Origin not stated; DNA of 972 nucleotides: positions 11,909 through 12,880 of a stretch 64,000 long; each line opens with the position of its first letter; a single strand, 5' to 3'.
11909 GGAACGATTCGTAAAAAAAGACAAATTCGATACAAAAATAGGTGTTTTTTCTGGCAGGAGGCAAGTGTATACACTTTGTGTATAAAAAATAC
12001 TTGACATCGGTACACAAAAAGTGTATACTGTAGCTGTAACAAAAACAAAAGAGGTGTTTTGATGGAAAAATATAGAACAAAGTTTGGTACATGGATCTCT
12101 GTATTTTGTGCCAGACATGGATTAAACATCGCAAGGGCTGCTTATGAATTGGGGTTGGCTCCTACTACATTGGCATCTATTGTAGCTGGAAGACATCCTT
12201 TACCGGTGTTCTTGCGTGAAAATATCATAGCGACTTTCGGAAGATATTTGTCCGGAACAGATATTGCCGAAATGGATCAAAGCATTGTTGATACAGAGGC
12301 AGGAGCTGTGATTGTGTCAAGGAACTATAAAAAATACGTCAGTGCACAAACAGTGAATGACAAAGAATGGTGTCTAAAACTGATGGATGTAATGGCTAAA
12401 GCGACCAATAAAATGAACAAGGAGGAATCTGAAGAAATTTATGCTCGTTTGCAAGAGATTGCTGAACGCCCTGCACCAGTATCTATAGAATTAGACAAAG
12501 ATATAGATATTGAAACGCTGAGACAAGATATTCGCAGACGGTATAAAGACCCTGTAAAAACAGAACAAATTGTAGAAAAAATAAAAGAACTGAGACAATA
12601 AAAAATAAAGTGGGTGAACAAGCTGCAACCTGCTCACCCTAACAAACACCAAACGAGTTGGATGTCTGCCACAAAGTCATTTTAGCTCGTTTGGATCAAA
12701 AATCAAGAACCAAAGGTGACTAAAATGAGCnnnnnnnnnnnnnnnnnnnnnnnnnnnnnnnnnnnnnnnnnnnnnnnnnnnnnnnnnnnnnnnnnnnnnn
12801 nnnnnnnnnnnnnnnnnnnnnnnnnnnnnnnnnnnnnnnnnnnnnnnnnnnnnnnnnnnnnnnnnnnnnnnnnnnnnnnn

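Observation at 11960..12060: Lysogeny-switch-like region: consensus promoter embedded in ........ operator repeats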

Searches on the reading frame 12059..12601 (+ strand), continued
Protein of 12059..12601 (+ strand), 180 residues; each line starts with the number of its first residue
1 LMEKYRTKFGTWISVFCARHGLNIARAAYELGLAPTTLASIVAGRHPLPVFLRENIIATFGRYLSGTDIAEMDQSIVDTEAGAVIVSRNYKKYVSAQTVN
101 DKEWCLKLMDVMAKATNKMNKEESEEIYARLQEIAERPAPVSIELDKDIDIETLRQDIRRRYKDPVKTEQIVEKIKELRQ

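Call 37: search_protein_representatives(alignment_id=A1)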
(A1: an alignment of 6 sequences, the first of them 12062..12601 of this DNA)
Query: 6 sequences, 179 profile positions. Proteins with E-value up to 0.001 (for the whole library): 25; up to 1e-10: 9; up to 1e-30: 4. The best 25 are listed.
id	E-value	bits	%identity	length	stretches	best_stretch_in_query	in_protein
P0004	3.6e-96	336.5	-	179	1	1-179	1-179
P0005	2.4e-86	304.5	-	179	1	2-179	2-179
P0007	1.3e-47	178.3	-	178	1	1-177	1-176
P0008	6.2e-46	172.8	-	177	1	1-177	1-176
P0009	1.8e-22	96.4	-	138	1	1-138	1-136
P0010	7.8e-22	94.3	-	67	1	118-178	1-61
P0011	2.4e-16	76.4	-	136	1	4-136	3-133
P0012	4.2e-14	69.1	-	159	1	3-143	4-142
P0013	2.8e-13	66.4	-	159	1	7-140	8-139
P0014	6.4e-08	49.0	-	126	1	6-131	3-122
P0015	1.8e-06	44.3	-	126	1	1-99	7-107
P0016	3.6e-06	43.3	-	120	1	6-132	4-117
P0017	1.6e-05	41.2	-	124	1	1-91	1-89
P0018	4.1e-05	39.8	-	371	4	9-47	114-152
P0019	5.2e-05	39.5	-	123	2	1-78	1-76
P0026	7.1e-04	35.8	-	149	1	6-78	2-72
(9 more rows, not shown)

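Call 38: search_protein_families(library=pfam, proteins=[P0007, P0009, P0011, P0012, P0014, P0015, P0017, P0018, P0019, P0026], max_evalue=0.01)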
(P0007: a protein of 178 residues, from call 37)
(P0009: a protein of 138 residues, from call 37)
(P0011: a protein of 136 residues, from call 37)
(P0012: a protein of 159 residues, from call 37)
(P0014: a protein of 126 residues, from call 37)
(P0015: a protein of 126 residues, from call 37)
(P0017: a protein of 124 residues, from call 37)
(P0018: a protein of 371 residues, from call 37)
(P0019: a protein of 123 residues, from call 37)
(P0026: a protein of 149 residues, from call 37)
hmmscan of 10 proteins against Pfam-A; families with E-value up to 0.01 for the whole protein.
P0007 (178 aa): 1 family
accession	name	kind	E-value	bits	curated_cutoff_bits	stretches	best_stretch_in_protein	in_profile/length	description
PF13443.12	HTH_26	-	0.0051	17.5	22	0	12-44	2-34/63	Cro/C1-type HTH DNA-binding domain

P0009 (138 aa): 0 families

P0011 (136 aa): 1 family
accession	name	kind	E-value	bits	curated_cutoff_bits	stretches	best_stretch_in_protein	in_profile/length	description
PF01381.28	HTH_3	-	0.00091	19.7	23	1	20-46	10-36/55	Helix-turn-helix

P0012 (159 aa): 1 family
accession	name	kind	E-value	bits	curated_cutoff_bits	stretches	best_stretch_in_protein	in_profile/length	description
PF19165.5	DUF5847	-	0.0053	16.2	27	1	46-138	158-250/409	Family of unknown function (DUF5847)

P0014 (126 aa): 2 families
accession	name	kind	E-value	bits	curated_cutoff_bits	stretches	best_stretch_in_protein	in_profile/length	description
PF13560.12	HTH_31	-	5.4e-06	27.1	27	1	4-66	1-64/64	Helix-turn-helix domain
PF01381.28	HTH_3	-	0.00029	21.3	23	1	9-52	1-44/55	Helix-turn-helix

P0015 (126 aa): 4 families
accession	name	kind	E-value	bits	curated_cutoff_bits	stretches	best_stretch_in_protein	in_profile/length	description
PF13560.12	HTH_31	-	1.2e-06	29.2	27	1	14-58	2-47/64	Helix-turn-helix domain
PF01381.28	HTH_3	-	4.4e-06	27.1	23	1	19-53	2-36/55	Helix-turn-helix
PF12844.13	HTH_19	-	0.00016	21.9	30.2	1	17-56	3-41/64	Helix-turn-helix domain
PF13443.12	HTH_26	-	0.0057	17.3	22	0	19-51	3-35/63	Cro/C1-type HTH DNA-binding domain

P0017 (124 aa): 5 families
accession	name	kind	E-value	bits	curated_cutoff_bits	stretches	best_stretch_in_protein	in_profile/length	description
PF01381.28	HTH_3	-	5e-07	30.1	23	1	14-62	3-51/55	Helix-turn-helix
PF13413.12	HTH_25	-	4.2e-05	23.7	24.6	1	13-43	3-33/62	Helix-turn-helix domain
PF13560.12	HTH_31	-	0.00015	22.4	27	1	9-50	3-45/64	Helix-turn-helix domain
PF12844.13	HTH_19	-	0.00096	19.5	30.2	1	12-55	4-44/64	Helix-turn-helix domain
PF13932.14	SAM_GIDA_C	-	0.0053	17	27.1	0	14-40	30-56/57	tRNA modifying enzyme MnmG/GidA C-terminal helical bundle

P0018 (371 aa): 25 families
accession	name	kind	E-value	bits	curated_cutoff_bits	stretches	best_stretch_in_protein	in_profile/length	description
PF13560.12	HTH_31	-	1.6e-14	54.4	27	1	312-339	18-46/64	Helix-turn-helix domain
PF01381.28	HTH_3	-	1.8e-13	50.7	23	1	311-340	12-41/55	Helix-turn-helix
PF00126.33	HTH_1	-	1.1e-08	35.3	26.6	1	307-351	12-56/60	Bacterial regulatory helix-turn-helix protein, lysR family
PF22083.2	I-HmuI_NUMOD-like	-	1.6e-08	34.4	27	0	311-334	15-38/46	DNA endonuclease I-HmuI-like, NUMOD-like domain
PF06013.18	WXG100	-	1.2e-07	32.3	27.3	0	307-358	5-54/86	Proteins of 100 residues with WXG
PF13542.12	HTH_Tnp_ISL3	-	2.6e-07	30.4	27.4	0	125-147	27-48/51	Helix-turn-helix domain of transposase family ISL3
PF13556.12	HTH_30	-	3.4e-07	30.4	27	0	126-142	13-29/59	PucR C-terminal helix-turn-helix domain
PF02954.25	HTH_8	-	4.7e-07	29.9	22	0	312-326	22-36/42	Bacterial regulatory protein, Fis family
PF13384.12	HTH_23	-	6.9e-07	29.3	24.6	0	312-331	21-40/50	Homeodomain-like domain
PF11275.13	DUF3077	-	7.3e-07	29.8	21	0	326-353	34-62/77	Protein of unknown function (DUF3077)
PF08906.16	T6SS_Tdi1_C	-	8.5e-06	26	27.4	0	197-216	35-54/75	T6SS immunity protein Tdi1, C-terminal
PF13744.12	HTH_37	-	1.2e-05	25.5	27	0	299-342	22-66/80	Helix-turn-helix domain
PF12802.13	MarR_2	-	2.8e-05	24.6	27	0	302-330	13-42/61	MarR family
PF13518.12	HTH_28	-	3.5e-05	24.2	25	0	311-329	15-33/52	Helix-turn-helix domain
PF13443.12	HTH_26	-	4.1e-05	24.2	22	0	315-341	17-44/63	Cro/C1-type HTH DNA-binding domain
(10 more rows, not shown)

P0019 (123 aa): 3 families
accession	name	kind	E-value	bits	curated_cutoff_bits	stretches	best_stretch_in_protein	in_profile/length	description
PF13560.12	HTH_31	-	0.00012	22.7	27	1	7-68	1-63/64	Helix-turn-helix domain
PF12844.13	HTH_19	-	0.00031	21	30.2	1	16-63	9-52/64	Helix-turn-helix domain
PF01381.28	HTH_3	-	0.00035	21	23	1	22-66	11-55/55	Helix-turn-helix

P0026 (149 aa): 4 families
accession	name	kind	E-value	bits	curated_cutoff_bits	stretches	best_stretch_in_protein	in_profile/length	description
PF13560.12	HTH_31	-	5.2e-11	43.1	27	1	3-63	1-62/64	Helix-turn-helix domain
PF12844.13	HTH_19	-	1.6e-07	31.6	30.2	1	5-60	1-53/64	Helix-turn-helix domain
PF01381.28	HTH_3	-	4.8e-07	30.2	23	1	8-44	1-37/55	Helix-turn-helix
PF13413.12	HTH_25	-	0.0039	17.4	24.6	1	8-40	2-34/62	Helix-turn-helix domain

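Call 40: find_encoding_contigs(protein=P0007, flank=6000, max_places=2)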
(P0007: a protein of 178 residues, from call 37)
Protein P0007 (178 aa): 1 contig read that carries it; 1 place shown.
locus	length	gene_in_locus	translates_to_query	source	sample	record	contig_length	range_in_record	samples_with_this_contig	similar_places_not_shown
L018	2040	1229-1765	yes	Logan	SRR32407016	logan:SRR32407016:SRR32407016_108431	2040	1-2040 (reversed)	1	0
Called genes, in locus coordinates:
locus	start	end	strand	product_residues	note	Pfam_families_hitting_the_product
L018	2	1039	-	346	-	?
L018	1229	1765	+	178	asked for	-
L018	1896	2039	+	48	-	?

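Call 41: find_encoding_contigs(protein=P0008, flank=6000, max_places=2)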
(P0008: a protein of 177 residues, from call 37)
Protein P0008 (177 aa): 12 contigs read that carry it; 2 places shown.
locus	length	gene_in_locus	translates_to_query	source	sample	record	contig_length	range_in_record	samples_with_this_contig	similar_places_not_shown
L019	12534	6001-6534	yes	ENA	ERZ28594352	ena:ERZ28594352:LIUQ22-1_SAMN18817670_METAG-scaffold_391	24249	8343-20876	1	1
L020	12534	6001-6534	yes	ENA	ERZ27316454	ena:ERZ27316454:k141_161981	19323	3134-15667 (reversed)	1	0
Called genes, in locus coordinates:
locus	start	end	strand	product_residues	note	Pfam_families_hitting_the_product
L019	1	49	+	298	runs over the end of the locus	-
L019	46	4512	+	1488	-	-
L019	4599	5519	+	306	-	-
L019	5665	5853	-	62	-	-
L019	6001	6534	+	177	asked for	-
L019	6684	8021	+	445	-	PF13356:Arm-DNA-bind_3, PF14659:Phage_int_SAM_3, PF00589:Phage_integrase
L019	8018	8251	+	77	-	-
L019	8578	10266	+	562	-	PF00501:AMP-binding, PF13193:AMP-binding_C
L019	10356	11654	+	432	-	-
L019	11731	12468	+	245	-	-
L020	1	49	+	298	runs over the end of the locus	-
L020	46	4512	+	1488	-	-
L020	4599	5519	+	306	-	-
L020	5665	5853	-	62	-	-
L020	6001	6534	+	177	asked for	-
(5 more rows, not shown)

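Call 63: find_related_loci(query=A1, collection=genome_contigs, flank=3000)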
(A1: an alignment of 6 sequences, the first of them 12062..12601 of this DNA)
Query A1 (179 aa) in genome_contigs; peptide patterns used: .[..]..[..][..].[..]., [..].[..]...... (x = any residue, [..] = any of these).
59 stretches matched a pattern; 2 encode a relative of the query (tblastn E <= 1e-3); 2 distinct loci.
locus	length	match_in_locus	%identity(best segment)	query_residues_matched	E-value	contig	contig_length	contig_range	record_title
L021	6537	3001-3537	100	1-179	2e-122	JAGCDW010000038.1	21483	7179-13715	MAG: Alphaproteobacteria bacterium isolate RGIG9702 Yak_Omasum-2__c458623, whole genome shotgun sequence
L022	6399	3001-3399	42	1-135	2e-39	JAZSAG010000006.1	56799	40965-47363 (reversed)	MAG: Candidatus Enterousia sp. isolate T1900044938_TS20190404.MAGScoT_cleanbin_000029 SGB_3452_k141_1948842, whole genom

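Call 74: search_dna_similar(query=window:12062-12601:+, collection=phages, mode=protein, max_evalue=0.001, max_rows=10)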
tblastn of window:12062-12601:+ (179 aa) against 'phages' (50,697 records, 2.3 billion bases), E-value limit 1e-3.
No match.

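Call 75: search_dna_similar(query=window:12062-12601:+, collection=plasmids, mode=protein, max_evalue=0.001, max_rows=10)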
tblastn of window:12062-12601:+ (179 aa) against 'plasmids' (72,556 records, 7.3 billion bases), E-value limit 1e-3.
No match.

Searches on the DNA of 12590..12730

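Call 81: search_rna_families(source=window, start=12590, end=12730, threshold=evalue, max_evalue=10)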
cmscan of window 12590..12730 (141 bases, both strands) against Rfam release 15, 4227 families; matches with E-value up to 10: 3.
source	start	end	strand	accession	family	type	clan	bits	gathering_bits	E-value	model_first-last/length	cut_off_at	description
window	12595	12669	-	RF00236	ctRNA_pGA1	Gene; antisense;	-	17.9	45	0.13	1-79/79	no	ctRNA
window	12612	12639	-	RF04165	mir-2483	Gene; miRNA;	-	14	75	4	1-80/80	no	mir-2483 microRNA precursor family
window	12644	12697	+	RF04109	mir-1305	Gene; miRNA;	-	13.6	63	4.6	1-83/83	no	mir-1305 microRNA precursor family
